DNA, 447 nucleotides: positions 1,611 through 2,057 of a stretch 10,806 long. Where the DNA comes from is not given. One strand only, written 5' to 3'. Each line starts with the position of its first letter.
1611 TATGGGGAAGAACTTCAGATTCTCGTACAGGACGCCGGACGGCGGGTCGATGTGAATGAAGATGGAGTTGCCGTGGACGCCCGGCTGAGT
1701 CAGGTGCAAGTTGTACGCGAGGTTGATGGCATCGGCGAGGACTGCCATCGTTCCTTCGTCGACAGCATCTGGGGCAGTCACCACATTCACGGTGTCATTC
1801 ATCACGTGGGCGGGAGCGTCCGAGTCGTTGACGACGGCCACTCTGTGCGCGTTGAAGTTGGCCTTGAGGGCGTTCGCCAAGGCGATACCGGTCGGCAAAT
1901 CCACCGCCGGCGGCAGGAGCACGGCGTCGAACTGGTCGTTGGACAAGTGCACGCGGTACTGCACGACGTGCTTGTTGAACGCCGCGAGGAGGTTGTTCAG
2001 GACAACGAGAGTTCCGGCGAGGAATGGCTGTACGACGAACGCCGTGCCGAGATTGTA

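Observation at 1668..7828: Apparently undescribed ~40-48-aa tandem repeat with an invariant His pair, shared by two adjacent giant structural genes (18 copies)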

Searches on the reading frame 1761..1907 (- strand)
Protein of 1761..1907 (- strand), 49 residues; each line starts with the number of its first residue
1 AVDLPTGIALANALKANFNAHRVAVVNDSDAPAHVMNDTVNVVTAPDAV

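Call 10: search_solved_structures(query=A1, max_evalue=10, show_alignments=3)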
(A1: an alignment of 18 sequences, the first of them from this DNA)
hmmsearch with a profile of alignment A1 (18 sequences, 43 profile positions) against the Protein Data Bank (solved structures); distinct sequences matched with E-value up to 10: 1.
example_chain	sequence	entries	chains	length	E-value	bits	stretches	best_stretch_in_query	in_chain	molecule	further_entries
1nq6_A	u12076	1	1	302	0.29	14.6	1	10-29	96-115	Xys1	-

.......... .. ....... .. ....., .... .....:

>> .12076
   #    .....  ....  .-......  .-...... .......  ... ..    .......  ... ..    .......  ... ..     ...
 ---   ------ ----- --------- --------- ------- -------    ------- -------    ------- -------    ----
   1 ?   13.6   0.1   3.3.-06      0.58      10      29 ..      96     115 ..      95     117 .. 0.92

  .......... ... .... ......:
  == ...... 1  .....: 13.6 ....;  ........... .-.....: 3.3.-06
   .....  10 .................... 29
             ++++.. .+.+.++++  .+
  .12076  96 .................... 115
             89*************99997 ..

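Call 22: search_protein_representatives(alignment_id=A1)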
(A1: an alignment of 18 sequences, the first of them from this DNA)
Query: 18 sequences, 43 profile positions. Proteins with E-value up to 0.001 (for the whole library): 972; up to 1e-10: 430; up to 1e-30: 76. The best 150 are listed.
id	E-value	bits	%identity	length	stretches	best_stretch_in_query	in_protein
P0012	2.8e-153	514.0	-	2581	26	8-42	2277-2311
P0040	5.7e-129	436.2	-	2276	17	1-43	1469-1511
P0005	3.3e-119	404.9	-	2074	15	1-42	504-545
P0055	1.9e-110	376.9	-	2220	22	1-42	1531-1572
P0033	7.5e-107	365.4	-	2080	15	1-42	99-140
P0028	7.6e-103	352.5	-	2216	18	1-37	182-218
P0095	3.8e-95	327.9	-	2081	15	2-37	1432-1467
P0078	7.5e-93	320.5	-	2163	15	1-40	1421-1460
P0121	4.6e-92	318.0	-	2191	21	1-42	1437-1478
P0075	1.7e-90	313.0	-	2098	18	1-43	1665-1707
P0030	8.4e-89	307.6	-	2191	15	1-35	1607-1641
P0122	2.8e-88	305.9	-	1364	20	1-39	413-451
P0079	2.6e-87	302.8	-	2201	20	1-42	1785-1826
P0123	9.7e-85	294.6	-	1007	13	1-38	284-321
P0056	5.6e-76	266.5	-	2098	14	1-42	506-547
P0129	1.9e-64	229.6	-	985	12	1-37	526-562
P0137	3.1e-47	174.5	-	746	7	1-43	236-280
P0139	6.0e-47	173.6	-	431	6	1-37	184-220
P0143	2.6e-45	168.4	-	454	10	1-42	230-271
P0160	9.6e-35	134.6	-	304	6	1-42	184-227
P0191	1.7e-24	101.8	-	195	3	2-43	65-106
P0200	3.2e-23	97.7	-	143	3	1-43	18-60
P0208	1.4e-22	95.6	-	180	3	1-38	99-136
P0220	3.9e-21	91.0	-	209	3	1-38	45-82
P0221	5.6e-21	90.5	-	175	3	1-37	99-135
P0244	3.9e-19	84.6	-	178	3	1-37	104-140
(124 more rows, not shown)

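Call 25: search_protein_families(library=pfam, proteins=[P0200, P0191, P0208, P0221, P0244, P0220, P0139, P0143, P0160, P0123], max_evalue=0.1)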
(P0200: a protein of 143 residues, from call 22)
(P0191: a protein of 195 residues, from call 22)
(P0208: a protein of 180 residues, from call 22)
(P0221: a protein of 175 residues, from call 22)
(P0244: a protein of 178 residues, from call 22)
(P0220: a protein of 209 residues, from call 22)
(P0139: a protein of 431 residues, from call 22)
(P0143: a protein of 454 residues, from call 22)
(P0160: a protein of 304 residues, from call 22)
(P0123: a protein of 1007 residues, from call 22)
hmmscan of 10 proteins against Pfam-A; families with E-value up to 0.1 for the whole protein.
P0200 (143 aa): 0 families

P0191 (195 aa): 0 families

P0208 (180 aa): 2 families
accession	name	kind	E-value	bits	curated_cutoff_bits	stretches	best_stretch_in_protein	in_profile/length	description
PF03927.19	NapD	-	0.049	14.2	28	0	38-81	25-68/76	NapD protein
PF02287.20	Dehydratase_SU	-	0.061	13.9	25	0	6-44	82-120/133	Dehydratase small subunit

P0221 (175 aa): 1 family
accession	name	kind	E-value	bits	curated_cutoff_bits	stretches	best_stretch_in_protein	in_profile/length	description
PF23892.1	Ig_CycH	-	0.0031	17.7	27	0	45-70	29-54/108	Cytochrome c-type biogenesis protein H Ig-like domain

P0244 (178 aa): 1 family
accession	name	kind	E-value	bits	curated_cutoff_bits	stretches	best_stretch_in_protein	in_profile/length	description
PF15551.11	DUF4656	-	0.008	16.2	27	1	68-112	199-243/361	Domain of unknown function (DUF4656)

P0220 (209 aa): 2 families
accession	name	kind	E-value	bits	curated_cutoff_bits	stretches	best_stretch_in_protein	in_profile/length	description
PF01938.26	TRAM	-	2.6e-05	24.4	21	1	151-194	8-50/61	TRAM domain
PF21517.3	HTH_Tnp_Tc3_2_like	-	0.076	13.5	27.2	0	8-31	11-34/40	Transposable element Tc3 transposase, HTH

P0139 (431 aa): 1 family
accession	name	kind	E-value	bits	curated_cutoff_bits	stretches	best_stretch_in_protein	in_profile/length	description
PF17442.7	U62_UL91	-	0.00095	19.6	25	0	151-167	2-18/65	Functional domain of U62 and UL91 proteins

P0143 (454 aa): 1 family
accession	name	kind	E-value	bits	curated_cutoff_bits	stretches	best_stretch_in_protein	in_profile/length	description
PF02287.20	Dehydratase_SU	-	0.022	15.3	25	0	392-427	90-125/133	Dehydratase small subunit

P0160 (304 aa): 1 family
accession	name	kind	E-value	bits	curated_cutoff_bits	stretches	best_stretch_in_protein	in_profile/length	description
PF09702.15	Cas_Csa5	-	0.092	13.6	23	0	230-258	18-46/101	CRISPR-associated protein (Cas_Csa5)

P0123 (1007 aa): 0 families

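Call 26: list_cluster_members(proteins=[P0221, P0244, P0139, P0143, P0160, P0220, P0208, P0123, P0129, P0137])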
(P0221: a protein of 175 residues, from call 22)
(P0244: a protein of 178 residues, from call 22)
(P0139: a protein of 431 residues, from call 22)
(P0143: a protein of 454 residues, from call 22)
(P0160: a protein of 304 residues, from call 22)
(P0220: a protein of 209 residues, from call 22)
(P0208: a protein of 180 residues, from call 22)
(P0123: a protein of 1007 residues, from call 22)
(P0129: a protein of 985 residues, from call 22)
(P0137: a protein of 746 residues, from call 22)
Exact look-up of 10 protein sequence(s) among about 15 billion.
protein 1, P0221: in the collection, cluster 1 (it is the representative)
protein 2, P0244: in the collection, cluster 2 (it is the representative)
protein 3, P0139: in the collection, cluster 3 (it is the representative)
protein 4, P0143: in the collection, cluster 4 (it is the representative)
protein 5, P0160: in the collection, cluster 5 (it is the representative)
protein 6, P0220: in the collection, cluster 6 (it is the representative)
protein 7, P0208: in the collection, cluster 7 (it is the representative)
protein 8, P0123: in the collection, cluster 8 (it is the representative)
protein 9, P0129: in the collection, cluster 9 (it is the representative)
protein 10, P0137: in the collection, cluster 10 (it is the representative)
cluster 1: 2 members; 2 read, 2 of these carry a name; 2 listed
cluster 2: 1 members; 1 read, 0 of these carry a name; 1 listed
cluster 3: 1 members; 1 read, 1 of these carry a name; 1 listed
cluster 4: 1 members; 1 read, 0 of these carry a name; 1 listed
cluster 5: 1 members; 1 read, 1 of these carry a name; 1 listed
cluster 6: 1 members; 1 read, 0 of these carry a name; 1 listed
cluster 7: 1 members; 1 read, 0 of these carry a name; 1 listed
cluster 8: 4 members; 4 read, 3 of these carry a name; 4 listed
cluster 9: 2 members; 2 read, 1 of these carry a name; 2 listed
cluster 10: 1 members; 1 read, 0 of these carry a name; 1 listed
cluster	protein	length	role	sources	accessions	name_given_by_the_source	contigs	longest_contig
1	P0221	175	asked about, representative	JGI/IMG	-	hypothetical protein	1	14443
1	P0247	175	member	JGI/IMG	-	hypothetical protein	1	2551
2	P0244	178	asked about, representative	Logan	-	-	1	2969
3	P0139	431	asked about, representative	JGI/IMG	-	hypothetical protein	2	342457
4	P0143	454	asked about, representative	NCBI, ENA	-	-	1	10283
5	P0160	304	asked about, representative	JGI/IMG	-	uncharacterized protein YciI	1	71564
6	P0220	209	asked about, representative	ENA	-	-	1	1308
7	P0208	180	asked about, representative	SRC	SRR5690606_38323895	-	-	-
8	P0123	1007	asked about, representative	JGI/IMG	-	hypothetical protein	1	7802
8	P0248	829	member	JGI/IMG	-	hypothetical protein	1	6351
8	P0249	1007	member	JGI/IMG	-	hypothetical protein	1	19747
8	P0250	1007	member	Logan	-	-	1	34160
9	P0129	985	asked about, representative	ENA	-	-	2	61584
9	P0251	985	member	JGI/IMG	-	hypothetical protein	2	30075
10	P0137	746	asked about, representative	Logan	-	-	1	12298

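Call 52: search_dna_similar(query=P0139, collection=phages, mode=protein, max_evalue=0.001, max_rows=30)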
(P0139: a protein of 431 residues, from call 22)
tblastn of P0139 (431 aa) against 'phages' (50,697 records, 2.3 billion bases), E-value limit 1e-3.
Records with a match: 1; places in all: 1; records where one place covers at least 80% of the query: 0.
Best place of each record, by identity: <60% 1.
By first word of the organism name: Caudoviricetes 1.
By host as written in the record: - 1.
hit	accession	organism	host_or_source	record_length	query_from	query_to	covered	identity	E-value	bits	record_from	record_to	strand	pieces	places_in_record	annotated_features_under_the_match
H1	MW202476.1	Caudoviricetes sp.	Manatee Spring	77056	278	368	21%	37.4%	8e-6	54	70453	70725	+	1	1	hypothetical protein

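Call 55: get_annotated_region(hit=H1, flank=8000)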
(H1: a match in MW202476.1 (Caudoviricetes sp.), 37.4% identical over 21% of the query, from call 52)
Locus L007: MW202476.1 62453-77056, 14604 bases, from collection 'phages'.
description: Siphoviridae sp. isolate cta39025, complete genome.
organism: Caudoviricetes sp. (NCBI taxid 2832643)
taxonomy: Viruses; Duplodnaviria; Heunggongvirae; Uroviricota; Caudoviricetes
host: -; source: Manatee Spring; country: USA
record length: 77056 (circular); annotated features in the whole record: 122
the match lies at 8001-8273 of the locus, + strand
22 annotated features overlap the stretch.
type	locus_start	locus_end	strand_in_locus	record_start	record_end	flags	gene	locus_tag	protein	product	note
CDS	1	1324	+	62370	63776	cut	-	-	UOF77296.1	large subunit terminase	-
CDS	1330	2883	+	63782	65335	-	-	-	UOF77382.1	portal protein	-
CDS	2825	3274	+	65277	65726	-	-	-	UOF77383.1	ADP-ribosylation factoR-binding proteiN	-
CDS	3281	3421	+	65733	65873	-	-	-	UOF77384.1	hypothetical protein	-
CDS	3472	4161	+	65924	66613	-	-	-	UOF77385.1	hypothetical protein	-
CDS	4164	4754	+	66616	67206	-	-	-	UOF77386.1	hypothetical protein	-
CDS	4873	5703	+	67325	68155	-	-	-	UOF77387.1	hypothetical protein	-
CDS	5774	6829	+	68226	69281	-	-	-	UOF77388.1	hypothetical protein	-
CDS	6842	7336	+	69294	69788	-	-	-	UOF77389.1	hypothetical protein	-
CDS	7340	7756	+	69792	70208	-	-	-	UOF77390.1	hypothetical protein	-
CDS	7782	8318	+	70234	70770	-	-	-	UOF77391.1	hypothetical protein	-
CDS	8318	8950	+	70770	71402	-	-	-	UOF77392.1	mannan polymerase complexes subunit mnN9: gdP.98A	-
CDS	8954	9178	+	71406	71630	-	-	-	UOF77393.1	hypothetical protein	-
CDS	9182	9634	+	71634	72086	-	-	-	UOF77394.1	hypothetical protein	-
CDS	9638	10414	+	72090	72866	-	-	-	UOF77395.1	hypothetical protein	-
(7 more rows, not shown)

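Call 58: search_protein_families(library=phrogs, proteins=[L007:7782-8318:+, P0221, P0244, P0139, P0143, P0160, P0191, P0123, P0129, P0137], max_evalue=0.01)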
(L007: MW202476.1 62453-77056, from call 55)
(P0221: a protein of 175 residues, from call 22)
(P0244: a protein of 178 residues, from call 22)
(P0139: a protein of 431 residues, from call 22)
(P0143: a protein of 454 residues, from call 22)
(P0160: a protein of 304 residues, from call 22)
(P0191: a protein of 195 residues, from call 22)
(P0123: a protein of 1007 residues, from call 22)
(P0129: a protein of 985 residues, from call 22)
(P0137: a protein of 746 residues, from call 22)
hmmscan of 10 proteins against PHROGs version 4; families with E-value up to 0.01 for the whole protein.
L007:7782-8318:+ (178 aa): 0 families

P0221 (175 aa): 1 family
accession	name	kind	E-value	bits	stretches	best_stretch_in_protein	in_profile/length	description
phrog_6994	-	head and packaging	4.5e-06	27.9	0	79-118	15-55/67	head fiber protein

P0244 (178 aa): 1 family
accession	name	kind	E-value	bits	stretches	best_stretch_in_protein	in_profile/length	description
phrog_6994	-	head and packaging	2.2e-05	25.7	0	87-123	21-55/67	head fiber protein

P0139 (431 aa): 2 families
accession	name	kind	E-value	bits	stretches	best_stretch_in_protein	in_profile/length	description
phrog_6994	-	head and packaging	0.001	20.4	0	175-202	27-54/67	head fiber protein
phrog_31076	-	unknown function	0.0026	18.7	0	211-245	25-61/80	-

P0143 (454 aa): 1 family
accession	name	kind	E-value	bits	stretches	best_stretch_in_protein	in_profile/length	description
phrog_5720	-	unknown function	0.0027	18.7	0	102-141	5-44/85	-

P0160 (304 aa): 0 families

P0191 (195 aa): 0 families

P0123 (1007 aa): 0 families

P0129 (985 aa): 1 family
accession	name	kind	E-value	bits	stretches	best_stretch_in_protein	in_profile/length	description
phrog_10158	-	unknown function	0.00032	21.9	0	398-453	19-73/125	-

P0137 (746 aa): 1 family
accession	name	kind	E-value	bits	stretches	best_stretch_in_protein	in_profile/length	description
phrog_6994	-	head and packaging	0.0041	18.4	0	373-401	27-55/67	head fiber protein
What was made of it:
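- On phi29 gp8.5-type head fibre (3QC7) / phrog_6994: Small relatives hit phrog_6994 at E 4.5e-6 to 4e-3, with no single stretch passing (call 58).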

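Call 59: search_dna_similar(query=P0221, collection=phages, mode=protein, max_evalue=1, max_rows=30)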
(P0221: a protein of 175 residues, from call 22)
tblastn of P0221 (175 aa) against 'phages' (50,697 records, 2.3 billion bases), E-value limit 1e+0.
Records with a match: 1; places in all: 1; records where one place covers at least 80% of the query: 1.
Best place of each record, by identity: <60% 1.
By first word of the organism name: Caudoviricetes 1.
By host as written in the record: - 1.
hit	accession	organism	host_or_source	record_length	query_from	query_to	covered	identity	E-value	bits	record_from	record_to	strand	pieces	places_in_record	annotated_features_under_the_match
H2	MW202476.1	Caudoviricetes sp.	Manatee Spring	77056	28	175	85%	41.3%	2e-5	49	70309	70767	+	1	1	hypothetical protein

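Call 63: search_protein_families(library=pfam, alignment_id=A5, max_evalue=0.001)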
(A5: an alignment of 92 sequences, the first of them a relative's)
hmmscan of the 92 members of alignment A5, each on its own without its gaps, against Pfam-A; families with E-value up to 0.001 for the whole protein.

A. member 1, P0129 (985 aa): 0 families

B. families by the number of members that match (of 92 scanned): 12 families
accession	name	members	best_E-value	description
PF13205.12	Big_5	4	9.9e-08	Bacterial Ig-like domain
PF17482.7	Phage_sheath_1C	2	7.8e-11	Phage tail sheath C-terminal domain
PF17691.6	Croc_4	2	4.9e-05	Contingent replication of cDNA 4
PF04865.19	Baseplate_J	1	2.6e-15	Baseplate J-like protein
PF14522.11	Cytochrome_C7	1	1.2e-07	Cytochrome c7 and related cytochrome c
PF01938.26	TRAM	1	2.6e-05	TRAM domain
PF14537.11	Cytochrom_c3_2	1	0.0001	Cytochrome c3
PF09699.15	Paired_CXXCH_1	1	0.00014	Doubled CXXCH motif (Paired_CXXCH_1)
PF05036.18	SPOR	1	0.00026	SPOR domain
PF11543.14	UN_NPL4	1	0.00027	Nuclear pore localisation protein NPL4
PF10758.14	DUF2586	1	0.00076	Protein of unknown function (DUF2586)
PF17442.7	U62_UL91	1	0.00095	Functional domain of U62 and UL91 proteins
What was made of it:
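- On Any Pfam, NCBIfam or PHROG repeat or domain family (including phage tail-fibre repeat families): Ten small and 92 further repeat proteins give no shared Pfam family covering the repeat (calls 25, 63).
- On Accessory decoration/insertion domains of phage virion proteins (functional class): Found in sheath, Baseplate_J and Big_5 proteins (call 63).
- Elsewhere the repeat occurs in proteins with Phage_sheath_1C, Baseplate_J, Big_5 and DUF2586 (call 63).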

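Call 83: find_homologous_proteins(query=A6, max_evalue=0.001)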
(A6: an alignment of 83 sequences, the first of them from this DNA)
Query A6 (83 sequences): 147 candidates shared short words with the query, none scored E <= 0.001.
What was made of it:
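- Tried and rejected: The word index seems unsuited to 43-residue queries, so no source names were obtained for the wider family (call 83).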

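Call 84: find_encoding_contigs(protein=P0221, flank=8000, max_places=2)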
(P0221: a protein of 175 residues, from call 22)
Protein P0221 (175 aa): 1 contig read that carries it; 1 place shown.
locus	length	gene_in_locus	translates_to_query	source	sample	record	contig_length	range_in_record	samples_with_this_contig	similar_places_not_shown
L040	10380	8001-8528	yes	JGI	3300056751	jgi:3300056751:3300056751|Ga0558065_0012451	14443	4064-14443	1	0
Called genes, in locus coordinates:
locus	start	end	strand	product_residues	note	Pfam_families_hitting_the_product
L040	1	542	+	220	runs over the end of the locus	-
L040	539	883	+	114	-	-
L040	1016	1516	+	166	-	-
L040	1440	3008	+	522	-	-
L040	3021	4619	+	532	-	-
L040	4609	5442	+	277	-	PF04233:Phage_Mu_F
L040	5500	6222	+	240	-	-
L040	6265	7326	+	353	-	PF17236:SU10_MCP (weak)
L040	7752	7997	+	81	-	PF13392:HNH_3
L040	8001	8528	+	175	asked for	-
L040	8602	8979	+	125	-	-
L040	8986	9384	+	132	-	-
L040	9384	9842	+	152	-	-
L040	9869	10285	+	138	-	-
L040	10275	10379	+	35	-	?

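Call 85: find_encoding_contigs(protein=P0139, flank=8000, max_places=2)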
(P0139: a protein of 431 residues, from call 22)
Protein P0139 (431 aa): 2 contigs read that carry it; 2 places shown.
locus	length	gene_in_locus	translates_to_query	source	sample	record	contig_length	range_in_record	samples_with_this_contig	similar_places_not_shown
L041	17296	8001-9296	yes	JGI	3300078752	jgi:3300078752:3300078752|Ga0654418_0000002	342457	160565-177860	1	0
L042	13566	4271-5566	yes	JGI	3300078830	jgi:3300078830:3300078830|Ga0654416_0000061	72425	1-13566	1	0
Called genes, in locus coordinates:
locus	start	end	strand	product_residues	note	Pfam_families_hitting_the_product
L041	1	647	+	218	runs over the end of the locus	-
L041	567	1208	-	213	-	-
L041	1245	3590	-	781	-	-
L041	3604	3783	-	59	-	PF09723:Zn_ribbon_8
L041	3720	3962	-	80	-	-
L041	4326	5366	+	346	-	-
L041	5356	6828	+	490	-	-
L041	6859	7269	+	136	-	PF09723:Zn_ribbon_8 (weak)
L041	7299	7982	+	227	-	-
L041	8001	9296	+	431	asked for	-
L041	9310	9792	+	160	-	-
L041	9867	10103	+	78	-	-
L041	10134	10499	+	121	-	-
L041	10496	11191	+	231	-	-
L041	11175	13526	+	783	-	PF00535:Glycos_transf_2, PF10111:Glyco_tranf_2_2 (weak), PF07719:TPR_2 (faint), PF00534:Glycos_transf_1 (weak), PF13692:Glyco_trans_1_4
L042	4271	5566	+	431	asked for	-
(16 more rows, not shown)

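Call 86: find_encoding_contigs(protein=P0160, flank=8000, max_places=2)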
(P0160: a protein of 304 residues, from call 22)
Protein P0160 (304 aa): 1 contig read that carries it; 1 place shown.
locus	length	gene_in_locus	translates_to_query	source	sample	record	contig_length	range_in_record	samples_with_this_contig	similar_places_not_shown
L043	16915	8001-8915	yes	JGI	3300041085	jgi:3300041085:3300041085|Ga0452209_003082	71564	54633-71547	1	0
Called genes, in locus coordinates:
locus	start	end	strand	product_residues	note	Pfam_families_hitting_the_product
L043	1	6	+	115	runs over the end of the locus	-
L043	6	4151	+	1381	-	PF02018:CBM_4_9 (weak), PF13385:Laminin_G_3 (faint)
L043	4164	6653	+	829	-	-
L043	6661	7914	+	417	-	-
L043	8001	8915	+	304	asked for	-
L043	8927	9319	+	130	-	-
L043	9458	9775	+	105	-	-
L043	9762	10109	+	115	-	-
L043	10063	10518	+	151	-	-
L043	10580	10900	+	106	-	-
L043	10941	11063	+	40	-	-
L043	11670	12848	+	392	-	-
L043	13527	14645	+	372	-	PF04542:Sigma70_r2, PF04539:Sigma70_r3 (weak), PF04545:Sigma70_r4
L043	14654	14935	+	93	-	PF24043:DUF7352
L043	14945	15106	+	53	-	-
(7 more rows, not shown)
